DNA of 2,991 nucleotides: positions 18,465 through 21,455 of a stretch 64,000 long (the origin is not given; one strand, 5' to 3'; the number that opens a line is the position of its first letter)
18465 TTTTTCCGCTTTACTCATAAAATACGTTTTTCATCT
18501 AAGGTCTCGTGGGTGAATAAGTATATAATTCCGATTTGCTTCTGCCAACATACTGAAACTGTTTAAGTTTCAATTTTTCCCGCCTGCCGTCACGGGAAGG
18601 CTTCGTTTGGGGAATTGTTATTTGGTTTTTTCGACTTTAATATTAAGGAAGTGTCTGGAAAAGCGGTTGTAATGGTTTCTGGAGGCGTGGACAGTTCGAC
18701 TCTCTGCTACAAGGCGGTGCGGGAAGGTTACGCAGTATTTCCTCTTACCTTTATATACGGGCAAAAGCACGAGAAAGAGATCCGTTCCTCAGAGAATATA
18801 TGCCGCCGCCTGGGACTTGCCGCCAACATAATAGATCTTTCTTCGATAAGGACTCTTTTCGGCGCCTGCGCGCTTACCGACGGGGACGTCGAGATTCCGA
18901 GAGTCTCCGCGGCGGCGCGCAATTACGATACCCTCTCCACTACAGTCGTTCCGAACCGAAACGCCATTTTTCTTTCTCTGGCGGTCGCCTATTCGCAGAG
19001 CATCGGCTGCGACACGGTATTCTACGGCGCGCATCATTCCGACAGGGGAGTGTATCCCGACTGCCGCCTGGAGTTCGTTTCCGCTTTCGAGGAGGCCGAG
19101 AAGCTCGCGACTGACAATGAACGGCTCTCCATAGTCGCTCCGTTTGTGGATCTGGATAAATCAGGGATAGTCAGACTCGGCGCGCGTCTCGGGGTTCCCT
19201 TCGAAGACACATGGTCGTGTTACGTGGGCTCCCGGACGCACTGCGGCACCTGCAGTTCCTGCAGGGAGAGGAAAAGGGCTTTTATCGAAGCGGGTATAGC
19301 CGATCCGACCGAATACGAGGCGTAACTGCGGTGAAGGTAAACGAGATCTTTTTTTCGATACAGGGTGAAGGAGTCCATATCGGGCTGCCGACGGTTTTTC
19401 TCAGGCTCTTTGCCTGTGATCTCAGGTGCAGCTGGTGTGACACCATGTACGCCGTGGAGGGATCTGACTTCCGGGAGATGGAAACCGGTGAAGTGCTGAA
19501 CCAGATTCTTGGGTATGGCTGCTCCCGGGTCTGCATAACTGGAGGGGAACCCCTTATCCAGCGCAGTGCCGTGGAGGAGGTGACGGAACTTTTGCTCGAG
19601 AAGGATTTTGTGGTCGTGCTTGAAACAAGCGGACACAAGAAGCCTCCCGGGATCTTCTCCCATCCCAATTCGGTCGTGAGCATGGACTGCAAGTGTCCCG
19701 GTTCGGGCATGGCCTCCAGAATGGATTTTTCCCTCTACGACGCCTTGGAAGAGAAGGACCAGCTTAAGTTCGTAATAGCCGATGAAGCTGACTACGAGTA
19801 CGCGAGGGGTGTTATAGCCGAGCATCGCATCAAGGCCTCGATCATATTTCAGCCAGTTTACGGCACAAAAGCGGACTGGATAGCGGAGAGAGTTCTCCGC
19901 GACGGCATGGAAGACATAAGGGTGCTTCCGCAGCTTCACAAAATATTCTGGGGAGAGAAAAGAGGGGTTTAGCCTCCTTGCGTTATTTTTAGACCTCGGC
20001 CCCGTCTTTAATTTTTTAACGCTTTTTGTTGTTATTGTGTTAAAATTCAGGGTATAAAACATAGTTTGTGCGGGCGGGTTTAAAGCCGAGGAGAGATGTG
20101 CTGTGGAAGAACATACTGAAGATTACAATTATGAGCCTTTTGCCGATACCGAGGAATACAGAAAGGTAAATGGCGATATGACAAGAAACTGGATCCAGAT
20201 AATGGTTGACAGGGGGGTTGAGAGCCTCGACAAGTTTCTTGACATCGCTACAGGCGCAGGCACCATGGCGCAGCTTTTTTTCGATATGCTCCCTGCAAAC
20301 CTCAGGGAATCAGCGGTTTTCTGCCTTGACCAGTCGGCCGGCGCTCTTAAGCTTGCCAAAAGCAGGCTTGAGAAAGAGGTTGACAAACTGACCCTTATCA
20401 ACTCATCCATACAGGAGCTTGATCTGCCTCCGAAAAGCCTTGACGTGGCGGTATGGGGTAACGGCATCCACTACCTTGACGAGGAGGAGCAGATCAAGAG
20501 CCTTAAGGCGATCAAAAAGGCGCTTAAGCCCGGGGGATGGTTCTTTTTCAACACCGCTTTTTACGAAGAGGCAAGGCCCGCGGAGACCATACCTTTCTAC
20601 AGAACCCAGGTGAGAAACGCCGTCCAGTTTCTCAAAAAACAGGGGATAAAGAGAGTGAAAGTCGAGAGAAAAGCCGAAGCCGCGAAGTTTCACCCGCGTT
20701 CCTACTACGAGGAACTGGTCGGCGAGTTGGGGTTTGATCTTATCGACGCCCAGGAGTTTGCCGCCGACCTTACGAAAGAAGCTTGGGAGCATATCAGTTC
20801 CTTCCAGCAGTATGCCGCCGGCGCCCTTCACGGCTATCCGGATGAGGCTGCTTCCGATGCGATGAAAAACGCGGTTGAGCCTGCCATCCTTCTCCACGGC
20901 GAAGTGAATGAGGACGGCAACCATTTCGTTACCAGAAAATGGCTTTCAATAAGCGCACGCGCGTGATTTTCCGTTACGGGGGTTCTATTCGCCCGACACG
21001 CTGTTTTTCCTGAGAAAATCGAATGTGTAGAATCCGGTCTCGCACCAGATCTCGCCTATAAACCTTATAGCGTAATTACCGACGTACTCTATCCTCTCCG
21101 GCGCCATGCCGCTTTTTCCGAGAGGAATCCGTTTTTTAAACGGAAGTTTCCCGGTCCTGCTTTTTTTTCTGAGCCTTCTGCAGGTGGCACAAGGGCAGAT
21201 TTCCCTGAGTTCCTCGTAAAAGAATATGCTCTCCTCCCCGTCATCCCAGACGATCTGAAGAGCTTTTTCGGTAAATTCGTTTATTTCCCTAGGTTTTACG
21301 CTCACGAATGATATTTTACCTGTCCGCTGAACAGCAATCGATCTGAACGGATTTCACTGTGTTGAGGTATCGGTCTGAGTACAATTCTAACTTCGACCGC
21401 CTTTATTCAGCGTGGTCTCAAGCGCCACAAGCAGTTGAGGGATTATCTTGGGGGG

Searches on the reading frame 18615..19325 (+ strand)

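Call 3: search_protein_families(library=pfam, proteins=[window:18615-19325:+], max_evalue=0.01)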
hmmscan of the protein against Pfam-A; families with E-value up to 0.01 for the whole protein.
window:18615-19325:+ (236 aa): 6 families
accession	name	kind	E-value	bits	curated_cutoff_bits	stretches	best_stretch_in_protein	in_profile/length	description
PF06508.19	QueC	-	2.1e-66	223.9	22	1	16-226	1-209/210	Queuosine biosynthesis protein QueC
PF02568.20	ThiI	-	7.3e-06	26.2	20.5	1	13-62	2-52/197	Thiamine biosynthesis protein (ThiI)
PF02540.23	NAD_synthase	-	9.8e-05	22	21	1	15-91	19-96/242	NAD synthase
PF00733.27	Asn_synthase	-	0.0063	16.6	21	1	18-72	21-76/354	Asparagine synthase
PF03054.22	tRNA_Me_trans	-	0.0075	16.4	20.6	0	17-67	3-64/202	tRNA methyl transferase HUP domain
PF01171.26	ATP_bind_3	-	0.0076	16.4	27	0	17-75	2-66/182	PP-loop family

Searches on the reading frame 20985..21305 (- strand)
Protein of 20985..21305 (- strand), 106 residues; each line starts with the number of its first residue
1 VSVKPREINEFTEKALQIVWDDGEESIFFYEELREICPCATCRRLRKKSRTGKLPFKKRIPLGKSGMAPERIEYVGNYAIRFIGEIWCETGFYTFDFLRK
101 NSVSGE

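Call 3: search_protein_families(library=pfam, proteins=[window:20985-21305:-], max_evalue=0.01)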
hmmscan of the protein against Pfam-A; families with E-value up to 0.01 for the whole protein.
window:20985-21305:- (106 aa): 1 family
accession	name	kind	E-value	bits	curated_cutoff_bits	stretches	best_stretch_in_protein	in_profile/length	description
PF06155.17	GBBH-like_N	-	1e-15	58.6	22.8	1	12-99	6-85/85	Gamma-butyrobetaine hydroxylase-like, N-terminal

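Call 4: search_protein_families(library=ncbifam, proteins=[window:20985-21305:-], max_evalue=0.01)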
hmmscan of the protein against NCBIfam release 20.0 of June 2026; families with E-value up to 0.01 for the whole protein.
window:20985-21305:- (106 aa): 1 family
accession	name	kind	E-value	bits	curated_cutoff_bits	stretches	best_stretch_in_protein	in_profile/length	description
TIGR02409.1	carnitine_bodg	equivalog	0.0013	17.9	414.75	1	16-50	2-36/366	gamma-butyrobetaine dioxygenase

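Call 40: search_protein_families(library=padloc, proteins=[window:20985-21305:-], max_evalue=0.01)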
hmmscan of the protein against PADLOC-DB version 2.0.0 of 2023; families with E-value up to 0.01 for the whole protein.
window:20985-21305:- (106 aa): 0 families
